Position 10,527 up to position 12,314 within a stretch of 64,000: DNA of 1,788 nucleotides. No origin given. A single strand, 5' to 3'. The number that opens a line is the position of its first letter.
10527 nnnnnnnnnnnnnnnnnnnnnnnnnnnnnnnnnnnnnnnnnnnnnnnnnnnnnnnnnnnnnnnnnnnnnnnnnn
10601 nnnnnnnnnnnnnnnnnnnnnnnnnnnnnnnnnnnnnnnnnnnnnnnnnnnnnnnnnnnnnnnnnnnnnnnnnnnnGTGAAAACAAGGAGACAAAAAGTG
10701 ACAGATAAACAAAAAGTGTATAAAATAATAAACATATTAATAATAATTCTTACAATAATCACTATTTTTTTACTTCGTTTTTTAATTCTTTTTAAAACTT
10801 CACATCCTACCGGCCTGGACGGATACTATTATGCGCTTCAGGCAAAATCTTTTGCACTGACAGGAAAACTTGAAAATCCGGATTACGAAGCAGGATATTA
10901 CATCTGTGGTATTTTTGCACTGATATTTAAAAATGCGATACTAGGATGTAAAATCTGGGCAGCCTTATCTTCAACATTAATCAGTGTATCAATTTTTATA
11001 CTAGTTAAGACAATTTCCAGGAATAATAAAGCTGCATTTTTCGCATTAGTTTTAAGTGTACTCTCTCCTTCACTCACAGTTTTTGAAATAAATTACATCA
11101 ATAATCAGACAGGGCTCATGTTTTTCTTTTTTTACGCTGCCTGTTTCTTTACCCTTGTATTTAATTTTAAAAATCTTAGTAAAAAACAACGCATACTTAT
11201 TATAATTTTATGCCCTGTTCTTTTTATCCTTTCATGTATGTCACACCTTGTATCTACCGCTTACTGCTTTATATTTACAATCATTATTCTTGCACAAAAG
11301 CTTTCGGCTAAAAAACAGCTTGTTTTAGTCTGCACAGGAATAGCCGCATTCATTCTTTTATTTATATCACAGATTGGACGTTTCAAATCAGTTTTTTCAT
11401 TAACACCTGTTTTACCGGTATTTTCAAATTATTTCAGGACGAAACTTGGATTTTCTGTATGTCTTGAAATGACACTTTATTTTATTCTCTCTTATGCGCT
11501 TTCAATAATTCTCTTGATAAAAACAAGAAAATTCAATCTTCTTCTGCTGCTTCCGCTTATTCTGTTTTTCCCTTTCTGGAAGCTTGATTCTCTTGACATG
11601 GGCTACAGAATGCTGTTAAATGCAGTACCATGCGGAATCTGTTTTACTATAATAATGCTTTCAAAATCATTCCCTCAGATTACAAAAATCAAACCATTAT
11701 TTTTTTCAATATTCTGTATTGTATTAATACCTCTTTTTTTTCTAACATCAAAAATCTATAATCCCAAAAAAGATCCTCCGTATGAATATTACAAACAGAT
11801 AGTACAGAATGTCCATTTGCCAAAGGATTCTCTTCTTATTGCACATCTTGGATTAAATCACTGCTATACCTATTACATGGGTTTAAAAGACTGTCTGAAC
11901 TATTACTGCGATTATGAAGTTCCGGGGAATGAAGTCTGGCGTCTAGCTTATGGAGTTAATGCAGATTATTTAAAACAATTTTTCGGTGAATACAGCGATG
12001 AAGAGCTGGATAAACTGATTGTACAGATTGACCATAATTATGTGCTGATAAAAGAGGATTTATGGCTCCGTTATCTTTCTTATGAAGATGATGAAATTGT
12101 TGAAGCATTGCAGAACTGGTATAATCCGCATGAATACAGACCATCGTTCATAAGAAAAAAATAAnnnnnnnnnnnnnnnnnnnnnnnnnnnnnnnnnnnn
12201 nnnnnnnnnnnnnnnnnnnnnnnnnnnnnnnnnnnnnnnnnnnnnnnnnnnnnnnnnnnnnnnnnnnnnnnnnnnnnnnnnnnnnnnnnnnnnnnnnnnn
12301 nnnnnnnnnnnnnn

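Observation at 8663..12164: Three-gene envelope operon: secreted glycan-binding-like protein, VanW, GT-C-like membrane enzyme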

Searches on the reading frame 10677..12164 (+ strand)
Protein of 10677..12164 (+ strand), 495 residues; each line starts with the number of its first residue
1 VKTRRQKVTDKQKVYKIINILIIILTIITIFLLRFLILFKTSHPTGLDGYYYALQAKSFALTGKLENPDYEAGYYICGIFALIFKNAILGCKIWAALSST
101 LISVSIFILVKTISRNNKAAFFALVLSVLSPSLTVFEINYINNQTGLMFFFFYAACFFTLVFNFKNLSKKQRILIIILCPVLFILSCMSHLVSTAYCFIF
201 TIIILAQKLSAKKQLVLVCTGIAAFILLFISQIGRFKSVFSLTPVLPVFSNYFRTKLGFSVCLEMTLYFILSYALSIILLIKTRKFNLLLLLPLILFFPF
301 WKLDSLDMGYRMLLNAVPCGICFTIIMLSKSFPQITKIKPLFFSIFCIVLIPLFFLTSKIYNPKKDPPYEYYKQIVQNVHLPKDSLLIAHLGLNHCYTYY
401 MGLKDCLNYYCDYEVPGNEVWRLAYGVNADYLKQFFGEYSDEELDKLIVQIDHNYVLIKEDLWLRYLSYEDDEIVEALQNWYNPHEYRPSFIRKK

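Call 3: search_protein_families(library=pfam, proteins=[window:10677-12164:+], max_evalue=0.1)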
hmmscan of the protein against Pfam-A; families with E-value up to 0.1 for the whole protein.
window:10677-12164:+ (495 aa): 0 families

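Call 4: search_protein_families(library=ncbifam, proteins=[window:10677-12164:+], max_evalue=0.1)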
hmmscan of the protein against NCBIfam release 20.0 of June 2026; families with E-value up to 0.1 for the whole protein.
window:10677-12164:+ (495 aa): 1 family
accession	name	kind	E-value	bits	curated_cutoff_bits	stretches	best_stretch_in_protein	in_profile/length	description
NF043066.1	ETEC_3214_dom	domain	0.069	12.6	35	0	422-475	10-61/175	ETEC_3214 domain-containing protein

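Call 9: find_homologous_proteins(query=window:10698-12164:+)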
Query window:10698-12164:+ (488 aa): 97 proteins with E <= 0.001 among 8000 candidates.
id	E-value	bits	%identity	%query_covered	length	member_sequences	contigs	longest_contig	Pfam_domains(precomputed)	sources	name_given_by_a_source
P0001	4.1e-252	855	78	100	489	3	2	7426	-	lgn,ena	-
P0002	1.8e-212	725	100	72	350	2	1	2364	-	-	-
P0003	4.2e-185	635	61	99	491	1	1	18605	-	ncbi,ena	-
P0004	3.3e-181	622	59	100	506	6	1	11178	-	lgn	-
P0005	2.9e-175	602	57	99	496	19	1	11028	-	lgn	-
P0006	1.3e-158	547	53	98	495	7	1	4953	-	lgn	-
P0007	1.7e-155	537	51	100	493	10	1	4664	-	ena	-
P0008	2.6e-154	533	51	100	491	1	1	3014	-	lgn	-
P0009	3.9e-154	532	51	100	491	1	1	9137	-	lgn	-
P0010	7.7e-154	531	51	100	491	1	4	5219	-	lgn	-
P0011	8.0e-154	531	51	100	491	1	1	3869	-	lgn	-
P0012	4.4e-153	529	51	100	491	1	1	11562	-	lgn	-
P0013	3.9e-151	522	52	100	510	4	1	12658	-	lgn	-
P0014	5.4e-151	522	51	100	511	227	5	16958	-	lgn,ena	-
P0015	1.0e-150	521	51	100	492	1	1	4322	-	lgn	-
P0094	1.2e-22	99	25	93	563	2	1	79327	-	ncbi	-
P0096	8.4e-20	89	26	97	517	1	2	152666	-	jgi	jgi:hypothetical protein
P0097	1.3e-17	82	23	96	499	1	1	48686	-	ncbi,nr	ncbi:hypothetical protein P3G55_14400 [Leptospira sp. 96542]|nr:hypothetical protein [Leptospira sp.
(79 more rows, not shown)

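Call 13: search_solved_structures(query=A1, max_evalue=10, show_alignments=2)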
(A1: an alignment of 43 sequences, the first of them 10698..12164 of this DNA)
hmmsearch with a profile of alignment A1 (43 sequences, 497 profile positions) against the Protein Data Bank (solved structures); distinct sequences matched with E-value up to 10: 0.

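Call 14: search_protein_families(library=pfam, alignment_id=A1, max_evalue=0.01)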
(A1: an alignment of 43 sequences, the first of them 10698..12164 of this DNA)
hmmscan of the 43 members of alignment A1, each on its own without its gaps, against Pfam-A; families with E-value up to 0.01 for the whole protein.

A. member 1, window:10698-12164:+ (488 aa): 0 families

B. families by the number of members that match (of 43 scanned): 9 families
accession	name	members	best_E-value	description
PF13231.12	PMT_2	8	2.1e-13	Dolichyl-phosphate-mannose-protein mannosyltransferase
PF10131.15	PTPS_related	3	3.6e-05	6-pyruvoyl-tetrahydropterin synthase related domain; membrane protein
PF14897.12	EpsG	1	3.7e-09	EpsG family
PF12036.14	DUF3522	1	0.0013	Protein of unknown function (DUF3522)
PF03600.22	CitMHS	1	0.0024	Citrate transporter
PF07420.17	DUF1509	1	0.0046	Protein of unknown function (DUF1509)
PF20967.2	MASE7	1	0.0075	MASE7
PF04235.18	DUF418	1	0.0084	Protein of unknown function (DUF418)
PF04756.19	OST3_OST6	1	0.0086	OST3 / OST6 family, transporter family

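Call 17: find_related_loci(query=A1, collection=genome_contigs, flank=6000)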
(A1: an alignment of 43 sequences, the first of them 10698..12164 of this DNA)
Query A1 (488 aa) in genome_contigs; peptide patterns used: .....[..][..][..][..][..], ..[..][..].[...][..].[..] (x = any residue, [..] = any of these).
127 stretches matched a pattern; 78 encode a relative of the query (tblastn E <= 1e-3); 76 distinct loci.
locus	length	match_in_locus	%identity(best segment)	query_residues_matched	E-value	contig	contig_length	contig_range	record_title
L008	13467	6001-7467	78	1-488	0e+0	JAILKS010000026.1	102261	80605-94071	MAG: Treponema sp. isolate RUI208 k141_4518546_flag=0_multi=17.9983_len=102261, whole genome shotgun sequence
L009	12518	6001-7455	61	4-488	0e+0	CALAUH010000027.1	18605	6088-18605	MAG TPA_asm: uncultured Treponema sp. isolate SRR6425802_bin.102_CONCOCT_v1.1_MAG genome assembly, contig: ERZ1767517.14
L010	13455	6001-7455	60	3-488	4e-179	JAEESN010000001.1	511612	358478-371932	MAG: Treponema sp. isolate Tb.RUG.383 NODE_6_length_511612_cov_13.806448, whole genome shotgun sequence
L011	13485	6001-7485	57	4-488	6e-173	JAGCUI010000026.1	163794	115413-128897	MAG: Treponema sp. isolate RGIG10130 Yak_Rumen-4__c878709, whole genome shotgun sequence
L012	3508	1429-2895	51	1-487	5e-163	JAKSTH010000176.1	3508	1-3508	MAG: Treponema sp. isolate Horse_feces302 MAG302_176, whole genome shotgun sequence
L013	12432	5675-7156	52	2-487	7e-147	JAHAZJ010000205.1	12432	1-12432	MAG: Treponema sp. isolate MB2.76 k127_164240, whole genome shotgun sequence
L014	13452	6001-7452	47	26-488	4e-140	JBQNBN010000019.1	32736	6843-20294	MAG: Treponema sp. isolate A34_bin.12 NODE_236_length_32736_cov_7.544047, whole genome shotgun sequence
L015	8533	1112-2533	48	11-488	1e-137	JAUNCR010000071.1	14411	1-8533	MAG: Spirochaetales bacterium isolate S22M_St_39 NODE_2340_length_14411_cov_4.982168, whole genome shotgun sequence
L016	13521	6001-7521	44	1-488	9e-134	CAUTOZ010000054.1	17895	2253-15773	MAG TPA_asm: uncultured Treponema sp. isolate ERR10228855_bin.13_MetaWRAP_v1.3_MAG genome assembly, contig: ERZ21659581.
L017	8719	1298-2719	45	11-488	3e-133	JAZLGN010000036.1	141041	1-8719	MAG: Treponema sp. isolate T1900044996_TA20190058.MAGScoT_cleanbin_000021 SGB_4247_k141_938024, whole genome shotgun seq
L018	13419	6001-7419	46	12-488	2e-132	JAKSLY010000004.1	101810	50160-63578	MAG: Treponema sp. isolate Horse_feces111 MAG111_4, whole genome shotgun sequence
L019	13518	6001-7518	45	5-487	2e-131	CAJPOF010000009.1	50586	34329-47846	MAG: uncultured Treponema sp. isolate SRR9217404-mag-bin.18 genome assembly, contig: SRR9217404-mag-bin.18_42, whole gen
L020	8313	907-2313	46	13-485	1e-129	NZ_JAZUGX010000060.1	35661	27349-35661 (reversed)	MAG: Treponema sp. isolate T1900045282_TH20190052.MAGScoT_cleanbin_000017 SGB_5951_k141_716512, whole genome shotgun seq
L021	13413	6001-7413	46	12-486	3e-129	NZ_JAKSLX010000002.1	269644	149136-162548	MAG: Treponema sp. isolate Horse_feces110 MAG110_2, whole genome shotgun sequence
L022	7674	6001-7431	44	15-488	9e-126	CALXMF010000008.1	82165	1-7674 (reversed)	MAG: uncultured Spirochaetes bacterium isolate BRZ_GE__bin34 genome assembly, contig: BRZ_GE__NODE_437_length_82165_cov_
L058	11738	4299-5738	26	19-488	3e-22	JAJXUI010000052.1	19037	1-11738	MAG: Proteobacteria bacterium isolate BP4.bin85 NODE_3267_length_19037_cov_1.924432, whole genome shotgun sequence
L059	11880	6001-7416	24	27-485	3e-21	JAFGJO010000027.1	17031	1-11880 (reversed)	MAG: Spirochaetales bacterium isolate Zod_Metabat.281 k87_6440720, whole genome shotgun sequence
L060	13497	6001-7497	22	4-485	4e-21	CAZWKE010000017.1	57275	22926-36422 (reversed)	MAG TPA_asm: uncultured Spirochaetaceae bacterium isolate binchicken_co151_536 genome assembly, contig: NODE_643_length_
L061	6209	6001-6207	54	20-88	2e-19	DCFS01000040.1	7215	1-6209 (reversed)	MAG TPA_asm: Treponema sp. UBA1798 UBA1798_contig_70363, whole genome shotgun sequence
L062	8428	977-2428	23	30-488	5e-18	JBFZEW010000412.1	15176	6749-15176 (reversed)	MAG: Spirochaetota bacterium isolate PPR_0598 k121_6926725, whole genome shotgun sequence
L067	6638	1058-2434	25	39-488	2e-10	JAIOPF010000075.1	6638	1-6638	MAG: Deltaproteobacteria bacterium isolate LakeFargette_0920_ALND_MAG_57_7 LacPavin_0920_ALND_scaffold_202199, whole gen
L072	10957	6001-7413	25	31-485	2e-13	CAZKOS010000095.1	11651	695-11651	MAG TPA_asm: uncultured Spirochaetaceae bacterium isolate binchicken_co150_628 genome assembly, contig: NODE_13226_lengt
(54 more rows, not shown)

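Call 21: predict_structure(alignment_id=A1)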
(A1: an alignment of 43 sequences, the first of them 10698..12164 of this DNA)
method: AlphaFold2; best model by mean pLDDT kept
length: 488 residues; sequences in the alignment: 43
mean_pLDDT: 92.6   pTM: 0.90
mean pLDDT of the five models: 92.6, 92.5, 91.9, 91.1, 90.8
residues with pLDDT >= 90: 383; 70-90: 98; 50-70: 7; < 50: 0
segments of 3 or more residues with pLDDT < 50: none
pLDDT, mean of each block of 10 residues (from residue 1): 80 91 95 94 95 95 93 98 98 98 95 93 93 95 98 95 96 97 94 94 90 89 82 92 94 96 97 91 93 92 94 96 86 80 84 90 96 93 94 94 90 96 96 95 97 97 94 92 67
secondary structure, 60 per line:
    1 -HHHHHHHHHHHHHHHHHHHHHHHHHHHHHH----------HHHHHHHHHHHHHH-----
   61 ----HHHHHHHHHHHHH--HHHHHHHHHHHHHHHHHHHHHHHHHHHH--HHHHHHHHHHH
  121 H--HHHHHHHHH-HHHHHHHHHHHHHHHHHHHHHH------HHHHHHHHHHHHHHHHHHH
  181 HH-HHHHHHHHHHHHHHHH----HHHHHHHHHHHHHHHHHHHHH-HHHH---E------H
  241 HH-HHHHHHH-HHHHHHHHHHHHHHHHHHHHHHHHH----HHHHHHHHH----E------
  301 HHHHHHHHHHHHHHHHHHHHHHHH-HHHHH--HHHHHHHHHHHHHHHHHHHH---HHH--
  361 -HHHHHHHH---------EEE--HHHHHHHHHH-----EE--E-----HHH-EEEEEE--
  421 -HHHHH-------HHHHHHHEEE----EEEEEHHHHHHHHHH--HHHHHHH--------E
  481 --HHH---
elements in order: H2-31 H42-55 H65-77 H80-107 H110-121 H124-132 H134-155 H162-182 H184-199 H204-224 H226-229 H244-250 H252-276 H281-289 H301-324 H326-330 H333-352 H362-369 E379-381 H384-393 E413-418 H422-426 H434-440 E441-443 E448-452 H453-462 H465-471

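Call 26: fold_search(model_id=the predicted structure, library=pdb)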
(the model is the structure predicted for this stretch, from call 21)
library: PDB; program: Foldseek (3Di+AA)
matches with E <= 10: 288; with E <= 0.001: 9
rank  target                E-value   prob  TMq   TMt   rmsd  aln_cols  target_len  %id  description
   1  5ezm                  3.2e-06  1.00  0.53  0.49  11.6       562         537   12  Crystal Structure of ArnT from Cupriavidus metallidurans in the apo state (released 2016-02-17)
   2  6gxc_A                8.2e-06  1.00  0.42  0.31  10.5       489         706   16  Bacterial oligosaccharyltransferase PglB in complex with an inhibitory peptide and a reactive lipid-linked oligosaccha (released 2018-11-14)
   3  5f15                  9.8e-06  1.00  0.54  0.49  10.2       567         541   11  Crystal Structure of ArnT from Cupriavidus metallidurans bound to Undecaprenyl phosphate (released 2016-02-17)
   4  5ogl_A                1.8e-05  1.00  0.43  0.31  10.6       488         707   16  Structure of bacterial oligosaccharyltransferase PglB in complex with an acceptor peptide and an lipid-linked oligosac (released 2017-10-25)
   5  6ftg_5                1.9e-05  1.00  0.44  0.35  10.1       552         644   12  Subtomogram average of OST-containing ribosome-translocon complexes from canine rough microsomal membranes (released 2018-03-21)
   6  8age_A                5.8e-05  1.00  0.43  0.34  11.4       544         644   11  Structure of yeast oligosaccharylransferase complex with acceptor peptide bound (released 2022-12-07)
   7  3rce_A                7.3e-05  1.00  0.50  0.37  11.3       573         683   14  Bacterial oligosaccharyltransferase PglB (released 2011-06-15)
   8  8agb_A                5.1e-04  1.00  0.41  0.33  14.0       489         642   13  Structure of yeast oligosaccharylransferase complex with lipid-linked oligosaccharide bound (released 2022-12-07)
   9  6ezn_F                6.4e-04  1.00  0.50  0.39  12.0       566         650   12  Cryo-EM structure of the yeast oligosaccharyltransferase (OST) complex (released 2018-01-17)
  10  7zlg_A                2.0e-03  1.00  0.50  0.40   9.8       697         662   11  Cryo-EM structure of C-mannosyltransferase CeDPY19, in complex with acceptor peptide and bound to CMT2-Fab and anti-Fa (released 2023-01-11)
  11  9s6t_A                2.3e-03  1.00  0.46  0.46   8.4       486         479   12  Ternary cryo-EM structure of chicken ALG12 with Dol25-PP-GlcNAc2Man7, Dol25-P-Man, and Fab (released 2026-03-18)
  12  7zlh_A                3.0e-03  1.00  0.51  0.40  10.4       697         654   10  Cryo-EM structure of C-mannosyltransferase CeDPY19, in apo state, bound to CMT2-Fab and anti-Fab nanobody (released 2023-01-11)
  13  7zli_A                5.0e-03  1.00  0.49  0.38  12.5       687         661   10  Cryo-EM structure of C-mannosyltransferase CeDPY19, in complex with Dol25-P-Man and bound to CMT2-Fab and anti-Fab nan (released 2023-01-11)
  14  9e61_A                8.9e-02  1.00  0.31  0.22   5.4       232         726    9  Cryo-EM structure of Saccharomyces cerevisiae Pmt4 apo form (released 2025-10-15)
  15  9e6i_B                8.9e-02  1.00  0.31  0.22   5.4       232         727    9  Cryo-EM structure of Saccharomyces cerevisiae Pmt4-Ccw5 complex (released 2025-10-15)
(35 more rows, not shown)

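Call 43: search_protein_families(library=pfam, proteins=[L058:1005-1775:+, L058:1781-2629:+, L058:2626-4272:+, L058:4257-5786:+, L015:539-1087:+, L061:3944-5713:+, L021:7439-10360:+, L058:37-573:-, L058:6256-7542:-], max_evalue=0.01)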
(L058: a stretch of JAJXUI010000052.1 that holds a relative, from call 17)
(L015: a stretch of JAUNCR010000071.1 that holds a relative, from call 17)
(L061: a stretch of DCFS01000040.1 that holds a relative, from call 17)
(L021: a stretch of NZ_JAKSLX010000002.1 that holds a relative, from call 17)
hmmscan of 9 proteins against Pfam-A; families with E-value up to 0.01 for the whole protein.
L058:1005-1775:+ (256 aa): 1 family
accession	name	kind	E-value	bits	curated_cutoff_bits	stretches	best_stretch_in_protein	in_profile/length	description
PF01427.22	Peptidase_M15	-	7.7e-32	111.1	27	2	36-160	5-125/199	D-ala-D-ala dipeptidase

L058:1781-2629:+ (282 aa): 1 family
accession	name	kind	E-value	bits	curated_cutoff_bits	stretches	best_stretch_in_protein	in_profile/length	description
PF04294.18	VanW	-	9.2e-38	129.1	27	1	84-214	1-126/130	VanW like protein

L058:2626-4272:+ (548 aa): 1 family
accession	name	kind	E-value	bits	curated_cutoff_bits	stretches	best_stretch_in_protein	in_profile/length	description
PF25302.1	NADase_transloc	-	2.7e-27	96.2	27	1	191-325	9-145/146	NAD glycohydrolase translocation F5/8 type C domain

L058:4257-5786:+ (509 aa): 0 families

L015:539-1087:+ (183 aa): 1 family
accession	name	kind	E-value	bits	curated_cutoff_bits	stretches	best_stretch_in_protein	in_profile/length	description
PF00132.30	Hexapep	-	7.6e-07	29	27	1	71-107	2-34/36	Bacterial transferase hexapeptide (six repeats)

L061:3944-5713:+ (590 aa): 1 family
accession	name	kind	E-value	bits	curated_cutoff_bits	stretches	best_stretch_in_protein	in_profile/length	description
PF04294.18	VanW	-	2e-35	121.6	27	1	98-229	1-127/130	VanW like protein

L021:7439-10360:+ (974 aa): 7 families
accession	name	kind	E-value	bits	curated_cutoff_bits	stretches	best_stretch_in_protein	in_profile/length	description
PF25302.1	NADase_transloc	-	8.4e-20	71.9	27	1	236-369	12-145/146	NAD glycohydrolase translocation F5/8 type C domain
PF13306.12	LRR_5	-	2.8e-09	37.4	27.7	1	96-185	2-87/127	BspA type Leucine rich repeat region (6 copies)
PF00754.31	F5_F8_type_C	-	2.8e-05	24.7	28.2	1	238-306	2-64/127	F5/8 type C domain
PF13606.12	Ank_3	-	0.00047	20.8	22.3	0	542-566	6-29/30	Ankyrin repeat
PF00023.36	Ank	-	0.0018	18.9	21.1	0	801-819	12-30/33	Ankyrin repeat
PF12796.13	Ank_2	-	0.0031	18.5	27.3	0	543-591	2-45/90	Ankyrin repeats (3 copies)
PF13637.12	Ank_4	-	0.0056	17.4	22.7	0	802-825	8-30/50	Ankyrin repeats (many copies)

L058:37-573:- (178 aa): 2 families
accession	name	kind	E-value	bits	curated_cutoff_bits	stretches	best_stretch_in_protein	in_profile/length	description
PF13276.12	HTH_21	-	7.6e-16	58.5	28.1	1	47-103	2-59/60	HTH-like domain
PF00665.32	rve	-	4.7e-12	46.5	32.6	1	128-175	2-51/102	Integrase core domain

L058:6256-7542:- (428 aa): 5 families
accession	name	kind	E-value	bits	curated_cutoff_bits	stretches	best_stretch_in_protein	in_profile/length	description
PF02012.26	BNR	-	6.9e-11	40.9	27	0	248-255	3-10/12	BNR/Asp-box repeat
PF15902.12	Sortilin-Vps10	-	7.3e-11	41.9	33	1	355-421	3-66/446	Sortilin, neurotensin receptor 3,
PF14870.12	PSII_BNR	-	2.5e-06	27.4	27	0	230-339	25-122/303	Photosynthesis system II assembly factor YCF48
PF13088.12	BNR_2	-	2.6e-05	24.2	31.4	0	240-367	79-200/277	BNR repeat-like domain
PF13810.12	DUF4185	-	0.00028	20.7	39.5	0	288-313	118-143/309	Domain of unknown function (DUF4185)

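Call 48: find_encoding_contigs(protein=P0097, flank=5000, max_places=1)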
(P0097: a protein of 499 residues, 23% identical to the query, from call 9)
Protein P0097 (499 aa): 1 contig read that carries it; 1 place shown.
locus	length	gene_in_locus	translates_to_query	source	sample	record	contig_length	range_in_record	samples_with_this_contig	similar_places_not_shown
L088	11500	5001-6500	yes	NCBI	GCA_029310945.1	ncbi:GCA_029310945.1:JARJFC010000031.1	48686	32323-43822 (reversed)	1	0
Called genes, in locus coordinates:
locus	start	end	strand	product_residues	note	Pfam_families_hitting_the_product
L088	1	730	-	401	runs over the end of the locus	PF12897:Asp_aminotransf (weak), PF00155:Aminotran_1_2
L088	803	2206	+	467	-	PF00392:GntR, PF00155:Aminotran_1_2, PF12897:Asp_aminotransf (weak)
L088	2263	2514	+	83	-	-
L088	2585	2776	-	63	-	-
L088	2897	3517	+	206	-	PF01121:CoaE, PF13671:AAA_33 (faint)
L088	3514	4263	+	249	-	PF05036:SPOR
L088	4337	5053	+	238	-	PF04294:VanW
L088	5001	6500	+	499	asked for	-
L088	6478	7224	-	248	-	PF08239:SH3_3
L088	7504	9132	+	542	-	-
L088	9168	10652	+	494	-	PF01266:DAO (weak), PF01494:FAD_binding_3 (weak), PF01593:Amino_oxidase, PF01946:Thi4 (weak), PF13450:NAD_binding_8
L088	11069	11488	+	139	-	PF00027:cNMP_binding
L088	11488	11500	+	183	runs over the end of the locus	PF00027:cNMP_binding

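Call 49: find_encoding_contigs(protein=P0094, flank=5000, max_places=1)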
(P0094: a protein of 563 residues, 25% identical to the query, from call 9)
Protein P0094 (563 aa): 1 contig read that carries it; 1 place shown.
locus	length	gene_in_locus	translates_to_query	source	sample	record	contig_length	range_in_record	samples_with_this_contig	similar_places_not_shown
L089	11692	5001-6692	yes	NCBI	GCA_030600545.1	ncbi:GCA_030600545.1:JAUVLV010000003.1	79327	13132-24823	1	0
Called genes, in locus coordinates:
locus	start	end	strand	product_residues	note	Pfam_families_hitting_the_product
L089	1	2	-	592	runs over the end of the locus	PF12969:DUF3857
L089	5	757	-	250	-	PF01975:SurE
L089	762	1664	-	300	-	-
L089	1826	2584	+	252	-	PF21948:LplA-B_cat, PF03099:BPL_LplA_LipB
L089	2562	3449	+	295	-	PF04055:Radical_SAM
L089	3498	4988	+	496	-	PF00754:F5_F8_type_C (faint), PF25302:NADase_transloc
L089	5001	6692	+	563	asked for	-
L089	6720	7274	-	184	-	PF13563:2_5_RNA_ligase2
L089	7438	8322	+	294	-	PF01207:Dus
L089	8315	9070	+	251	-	PF13428:TPR_14 (faint)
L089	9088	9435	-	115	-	-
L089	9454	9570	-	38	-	-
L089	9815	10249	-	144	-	-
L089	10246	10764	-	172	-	PF00877:NLPC_P60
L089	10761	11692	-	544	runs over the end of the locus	PF01946:Thi4 (weak), PF00890:FAD_binding_2, PF01266:DAO (faint), PF02910:Succ_DH_flav_C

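Call 50: find_encoding_contigs(protein=P0096, flank=5000, max_places=1)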
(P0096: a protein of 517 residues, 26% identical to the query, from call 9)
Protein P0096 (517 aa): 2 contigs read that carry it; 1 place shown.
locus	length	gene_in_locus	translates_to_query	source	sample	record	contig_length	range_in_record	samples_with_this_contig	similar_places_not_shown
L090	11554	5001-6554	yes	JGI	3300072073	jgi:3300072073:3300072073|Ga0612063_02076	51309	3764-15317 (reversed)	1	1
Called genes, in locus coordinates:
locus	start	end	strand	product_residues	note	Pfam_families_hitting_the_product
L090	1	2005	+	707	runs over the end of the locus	PF12796:Ank_2, PF13637:Ank_4, PF00023:Ank (weak), PF12796:Ank_2, PF12796:Ank_2, PF13857:Ank_5, PF13637:Ank_4, PF12796:Ank_2, +9 more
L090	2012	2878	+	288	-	PF06889:DUF1266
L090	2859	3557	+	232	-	PF13539:Peptidase_M15_4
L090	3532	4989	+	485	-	PF00754:F5_F8_type_C (faint), PF25302:NADase_transloc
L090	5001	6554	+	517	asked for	-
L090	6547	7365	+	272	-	PF04294:VanW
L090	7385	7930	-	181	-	PF03975:CheD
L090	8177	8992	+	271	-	PF12974:Phosphonate-bd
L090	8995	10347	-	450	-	PF00365:PFK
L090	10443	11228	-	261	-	PF05013:FGase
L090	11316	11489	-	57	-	-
